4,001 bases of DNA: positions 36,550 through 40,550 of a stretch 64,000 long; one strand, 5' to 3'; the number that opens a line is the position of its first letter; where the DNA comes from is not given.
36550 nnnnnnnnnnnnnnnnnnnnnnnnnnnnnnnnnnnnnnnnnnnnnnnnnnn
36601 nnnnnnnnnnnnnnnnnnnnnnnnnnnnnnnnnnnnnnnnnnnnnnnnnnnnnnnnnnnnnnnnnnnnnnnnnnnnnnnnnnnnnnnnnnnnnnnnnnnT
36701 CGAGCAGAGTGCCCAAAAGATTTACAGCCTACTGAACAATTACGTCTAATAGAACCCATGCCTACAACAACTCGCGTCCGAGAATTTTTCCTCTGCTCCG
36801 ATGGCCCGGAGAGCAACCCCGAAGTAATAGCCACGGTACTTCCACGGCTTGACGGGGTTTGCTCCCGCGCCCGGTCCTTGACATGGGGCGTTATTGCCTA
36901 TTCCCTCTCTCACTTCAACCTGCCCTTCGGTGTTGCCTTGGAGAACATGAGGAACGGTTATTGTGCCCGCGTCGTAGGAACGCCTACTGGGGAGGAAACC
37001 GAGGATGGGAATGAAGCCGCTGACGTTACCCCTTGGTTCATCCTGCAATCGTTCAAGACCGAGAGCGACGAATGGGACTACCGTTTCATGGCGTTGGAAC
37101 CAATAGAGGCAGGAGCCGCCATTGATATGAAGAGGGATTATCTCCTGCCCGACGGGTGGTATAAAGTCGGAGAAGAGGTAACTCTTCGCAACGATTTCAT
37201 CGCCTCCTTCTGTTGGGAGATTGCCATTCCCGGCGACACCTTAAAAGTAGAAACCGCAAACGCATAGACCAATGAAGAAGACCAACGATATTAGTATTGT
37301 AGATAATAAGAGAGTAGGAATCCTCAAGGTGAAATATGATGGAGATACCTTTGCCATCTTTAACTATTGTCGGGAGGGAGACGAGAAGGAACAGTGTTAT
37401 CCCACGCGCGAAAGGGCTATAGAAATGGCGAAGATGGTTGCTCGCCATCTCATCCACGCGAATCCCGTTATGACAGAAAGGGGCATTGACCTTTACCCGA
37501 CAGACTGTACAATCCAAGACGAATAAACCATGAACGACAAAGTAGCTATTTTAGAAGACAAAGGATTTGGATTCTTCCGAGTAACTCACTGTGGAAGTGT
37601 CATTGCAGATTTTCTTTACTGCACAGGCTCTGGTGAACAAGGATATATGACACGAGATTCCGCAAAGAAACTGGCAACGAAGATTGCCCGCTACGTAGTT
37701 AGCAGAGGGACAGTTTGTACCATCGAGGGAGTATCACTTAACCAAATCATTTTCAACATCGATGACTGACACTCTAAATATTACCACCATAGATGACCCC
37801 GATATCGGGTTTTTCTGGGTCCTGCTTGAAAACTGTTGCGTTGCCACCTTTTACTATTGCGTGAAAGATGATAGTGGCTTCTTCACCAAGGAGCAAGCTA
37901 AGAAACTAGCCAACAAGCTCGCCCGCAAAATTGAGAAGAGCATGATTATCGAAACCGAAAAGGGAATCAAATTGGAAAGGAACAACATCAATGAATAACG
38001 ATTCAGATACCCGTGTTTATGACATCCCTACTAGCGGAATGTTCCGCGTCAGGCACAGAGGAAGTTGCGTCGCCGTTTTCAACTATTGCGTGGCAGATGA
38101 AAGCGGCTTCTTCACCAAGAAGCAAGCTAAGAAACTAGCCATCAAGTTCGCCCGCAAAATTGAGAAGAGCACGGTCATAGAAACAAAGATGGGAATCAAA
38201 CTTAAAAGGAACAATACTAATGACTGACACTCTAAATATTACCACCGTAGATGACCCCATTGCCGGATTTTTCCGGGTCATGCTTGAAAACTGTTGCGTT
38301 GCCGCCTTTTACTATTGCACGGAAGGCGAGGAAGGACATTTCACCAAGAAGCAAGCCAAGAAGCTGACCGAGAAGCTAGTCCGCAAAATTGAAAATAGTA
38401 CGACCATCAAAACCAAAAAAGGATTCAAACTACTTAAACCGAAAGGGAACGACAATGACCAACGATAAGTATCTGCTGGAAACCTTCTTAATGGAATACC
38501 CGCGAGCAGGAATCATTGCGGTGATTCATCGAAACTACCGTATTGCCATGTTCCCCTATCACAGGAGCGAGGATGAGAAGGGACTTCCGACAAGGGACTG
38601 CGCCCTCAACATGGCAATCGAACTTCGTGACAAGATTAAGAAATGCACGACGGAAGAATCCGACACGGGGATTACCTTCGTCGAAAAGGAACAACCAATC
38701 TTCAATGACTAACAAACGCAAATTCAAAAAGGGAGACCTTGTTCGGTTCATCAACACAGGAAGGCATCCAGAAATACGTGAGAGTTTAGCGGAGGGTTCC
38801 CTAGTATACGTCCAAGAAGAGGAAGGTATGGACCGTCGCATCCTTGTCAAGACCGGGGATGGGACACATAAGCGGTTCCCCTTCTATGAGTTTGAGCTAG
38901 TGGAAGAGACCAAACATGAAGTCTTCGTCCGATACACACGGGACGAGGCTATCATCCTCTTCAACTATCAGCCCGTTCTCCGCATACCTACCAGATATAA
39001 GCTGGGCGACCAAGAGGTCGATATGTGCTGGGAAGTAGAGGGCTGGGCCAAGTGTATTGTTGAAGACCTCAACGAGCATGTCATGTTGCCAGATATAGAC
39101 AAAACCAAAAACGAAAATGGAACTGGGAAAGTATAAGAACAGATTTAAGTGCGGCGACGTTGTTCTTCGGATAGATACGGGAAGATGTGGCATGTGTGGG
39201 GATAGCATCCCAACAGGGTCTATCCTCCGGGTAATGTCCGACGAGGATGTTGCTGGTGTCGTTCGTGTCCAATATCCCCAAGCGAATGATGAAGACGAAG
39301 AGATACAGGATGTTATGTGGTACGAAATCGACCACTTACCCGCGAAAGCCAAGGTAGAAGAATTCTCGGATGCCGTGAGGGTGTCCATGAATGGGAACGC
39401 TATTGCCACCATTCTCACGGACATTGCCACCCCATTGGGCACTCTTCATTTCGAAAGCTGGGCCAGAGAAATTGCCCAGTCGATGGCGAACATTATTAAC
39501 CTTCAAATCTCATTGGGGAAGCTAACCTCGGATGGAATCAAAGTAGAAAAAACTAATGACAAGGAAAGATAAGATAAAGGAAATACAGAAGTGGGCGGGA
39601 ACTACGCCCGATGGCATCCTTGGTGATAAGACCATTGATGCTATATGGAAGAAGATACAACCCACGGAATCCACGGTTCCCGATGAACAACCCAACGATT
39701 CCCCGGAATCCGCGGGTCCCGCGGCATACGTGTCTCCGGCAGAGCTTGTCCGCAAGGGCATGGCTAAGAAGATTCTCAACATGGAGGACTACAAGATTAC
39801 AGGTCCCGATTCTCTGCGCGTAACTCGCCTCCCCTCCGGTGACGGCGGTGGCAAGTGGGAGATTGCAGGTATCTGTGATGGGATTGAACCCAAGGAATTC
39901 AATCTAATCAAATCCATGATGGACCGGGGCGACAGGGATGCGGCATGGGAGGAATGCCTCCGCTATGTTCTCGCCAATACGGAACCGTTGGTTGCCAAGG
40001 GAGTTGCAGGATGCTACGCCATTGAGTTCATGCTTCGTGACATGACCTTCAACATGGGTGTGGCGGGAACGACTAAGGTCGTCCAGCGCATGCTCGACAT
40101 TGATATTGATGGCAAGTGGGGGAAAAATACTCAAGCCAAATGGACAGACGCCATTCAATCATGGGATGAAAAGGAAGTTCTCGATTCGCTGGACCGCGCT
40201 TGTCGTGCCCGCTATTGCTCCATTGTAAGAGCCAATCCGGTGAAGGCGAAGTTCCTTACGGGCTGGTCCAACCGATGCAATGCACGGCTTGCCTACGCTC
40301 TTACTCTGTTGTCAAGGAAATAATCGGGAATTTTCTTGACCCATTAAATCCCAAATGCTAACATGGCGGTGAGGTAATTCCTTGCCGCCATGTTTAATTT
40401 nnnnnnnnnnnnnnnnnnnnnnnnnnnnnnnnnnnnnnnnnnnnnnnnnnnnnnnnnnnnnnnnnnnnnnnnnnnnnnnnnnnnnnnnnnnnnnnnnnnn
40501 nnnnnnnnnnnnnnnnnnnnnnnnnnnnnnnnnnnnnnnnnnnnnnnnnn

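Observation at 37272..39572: Tandem array of six overlapping ~80-aa paralogs, followed by a second paralog pair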

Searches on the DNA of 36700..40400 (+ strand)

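Call 4: search_dna_similar(query=window:36700-40400:+, collection=phages, mode=near)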
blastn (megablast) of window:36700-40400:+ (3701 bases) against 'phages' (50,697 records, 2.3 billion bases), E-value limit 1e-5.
No match.

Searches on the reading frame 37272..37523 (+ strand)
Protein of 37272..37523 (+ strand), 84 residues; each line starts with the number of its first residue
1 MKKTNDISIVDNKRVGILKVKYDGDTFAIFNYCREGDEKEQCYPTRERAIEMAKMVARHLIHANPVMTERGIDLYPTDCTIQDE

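Call 8: search_protein_families(library=phrogs, proteins=[window:37272-37523:+], max_evalue=0.1)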
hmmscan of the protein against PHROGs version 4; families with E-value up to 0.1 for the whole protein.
window:37272-37523:+ (84 aa): 1 family
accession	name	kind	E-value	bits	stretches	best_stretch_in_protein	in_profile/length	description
phrog_4709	-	unknown function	0.047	14.8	0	1-42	18-58/74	-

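Call 9: search_protein_families(library=pfam, proteins=[window:37272-37523:+], max_evalue=0.1)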
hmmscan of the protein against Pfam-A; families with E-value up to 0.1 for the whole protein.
window:37272-37523:+ (84 aa): 1 family
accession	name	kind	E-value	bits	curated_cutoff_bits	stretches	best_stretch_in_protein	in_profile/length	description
PF20484.3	DUF6723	-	0.073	13.3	27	1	13-63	19-67/73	Family of unknown function (DUF6723)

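Call 10: find_homologous_proteins(query=A1, max_evalue=0.01)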
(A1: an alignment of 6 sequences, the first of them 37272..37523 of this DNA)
Query A1 (6 sequences) (84 aa, profile of the alignment): 199 proteins with E <= 0.01 among 381 candidates; the best 120 are listed.
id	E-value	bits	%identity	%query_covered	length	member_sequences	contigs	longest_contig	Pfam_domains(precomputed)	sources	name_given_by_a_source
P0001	3.1e-42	160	93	88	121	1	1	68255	-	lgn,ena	-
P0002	3.0e-41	157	36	69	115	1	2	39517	-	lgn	-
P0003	1.0e-33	133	30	88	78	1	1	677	-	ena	-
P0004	1.2e-33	133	-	-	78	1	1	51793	-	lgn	-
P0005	2.3e-33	132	-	-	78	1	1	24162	-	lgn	-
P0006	4.1e-33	131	34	88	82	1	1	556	-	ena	-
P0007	5.0e-33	131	31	88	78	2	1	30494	-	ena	-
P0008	5.3e-33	131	-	-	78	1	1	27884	-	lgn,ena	-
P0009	6.0e-33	131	28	88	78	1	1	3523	-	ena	-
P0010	7.1e-33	130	-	-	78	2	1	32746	-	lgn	-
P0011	8.3e-33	130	28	88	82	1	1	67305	-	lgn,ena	-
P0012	1.3e-32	129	30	88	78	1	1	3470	-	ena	-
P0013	2.1e-32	129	28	88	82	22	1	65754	-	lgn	-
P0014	2.7e-32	128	-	-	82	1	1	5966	-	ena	-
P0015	4.5e-32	128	28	88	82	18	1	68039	-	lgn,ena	-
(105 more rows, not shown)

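Call 17: search_protein_representatives(alignment_id=A1)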
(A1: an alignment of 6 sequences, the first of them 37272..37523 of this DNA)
Query: 6 sequences, 82 profile positions. Proteins with E-value up to 0.001 (for the whole library): 23; up to 1e-10: 18; up to 1e-30: 2. The best 23 are listed.
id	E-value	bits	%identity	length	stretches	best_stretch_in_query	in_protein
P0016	1.6e-32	127.6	-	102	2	1-78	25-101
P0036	1.4e-31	124.6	-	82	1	1-81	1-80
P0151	1.4e-30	121.3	-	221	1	1-78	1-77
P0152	2.5e-23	98.1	-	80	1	1-82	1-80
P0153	5.8e-22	93.7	-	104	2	1-56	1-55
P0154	6.7e-20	87.1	-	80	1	1-77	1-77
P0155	3.5e-19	84.8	-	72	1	1-72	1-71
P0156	2.9e-18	81.8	-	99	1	20-82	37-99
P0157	6.5e-18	80.7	-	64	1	1-52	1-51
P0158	1.0e-17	80.1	-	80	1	5-80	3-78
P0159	1.1e-17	79.9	-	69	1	29-79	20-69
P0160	1.9e-14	69.6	-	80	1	1-78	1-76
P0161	7.7e-13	64.5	-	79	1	6-81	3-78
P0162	7.9e-13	64.4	-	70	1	4-46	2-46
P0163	2.7e-12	62.7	-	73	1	6-82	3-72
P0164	1.2e-11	60.6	-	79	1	7-81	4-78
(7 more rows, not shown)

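Call 89: search_protein_families(library=ncbifam, proteins=[window:37272-37523:+], max_evalue=1)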
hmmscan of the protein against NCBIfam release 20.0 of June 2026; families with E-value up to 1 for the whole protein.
window:37272-37523:+ (84 aa): 0 families

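Call 106: find_encoding_contigs(protein=P0164, flank=5000, max_places=3)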
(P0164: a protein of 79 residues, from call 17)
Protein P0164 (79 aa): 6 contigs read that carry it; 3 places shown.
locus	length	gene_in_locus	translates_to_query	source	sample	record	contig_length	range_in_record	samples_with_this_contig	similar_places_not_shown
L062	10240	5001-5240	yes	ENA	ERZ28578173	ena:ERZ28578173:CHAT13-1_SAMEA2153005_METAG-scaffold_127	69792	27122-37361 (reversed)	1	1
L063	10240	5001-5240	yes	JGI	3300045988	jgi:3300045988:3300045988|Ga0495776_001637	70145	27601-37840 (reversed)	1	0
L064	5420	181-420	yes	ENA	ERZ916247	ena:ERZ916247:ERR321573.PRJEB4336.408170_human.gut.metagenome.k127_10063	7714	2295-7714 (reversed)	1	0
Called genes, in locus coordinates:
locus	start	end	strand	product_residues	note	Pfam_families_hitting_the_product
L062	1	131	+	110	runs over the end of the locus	-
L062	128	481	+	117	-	-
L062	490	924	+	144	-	-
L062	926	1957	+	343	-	-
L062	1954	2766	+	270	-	-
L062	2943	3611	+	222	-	-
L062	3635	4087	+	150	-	-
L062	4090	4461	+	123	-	-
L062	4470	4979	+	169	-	-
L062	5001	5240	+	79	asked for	-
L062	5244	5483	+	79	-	-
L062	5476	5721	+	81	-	-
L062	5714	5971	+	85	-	-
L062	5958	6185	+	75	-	-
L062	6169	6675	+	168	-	-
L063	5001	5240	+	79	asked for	-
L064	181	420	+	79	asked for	-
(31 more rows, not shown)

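Call 107: find_encoding_contigs(protein=P0160, flank=5000, max_places=3)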
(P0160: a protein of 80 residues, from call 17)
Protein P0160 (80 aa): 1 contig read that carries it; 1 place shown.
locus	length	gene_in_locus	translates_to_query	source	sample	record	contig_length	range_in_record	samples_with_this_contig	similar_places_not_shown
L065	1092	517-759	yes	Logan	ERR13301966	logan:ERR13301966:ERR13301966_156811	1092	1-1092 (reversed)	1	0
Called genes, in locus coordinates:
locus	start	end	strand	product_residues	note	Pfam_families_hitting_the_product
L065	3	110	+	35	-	?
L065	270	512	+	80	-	-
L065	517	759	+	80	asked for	-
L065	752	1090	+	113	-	?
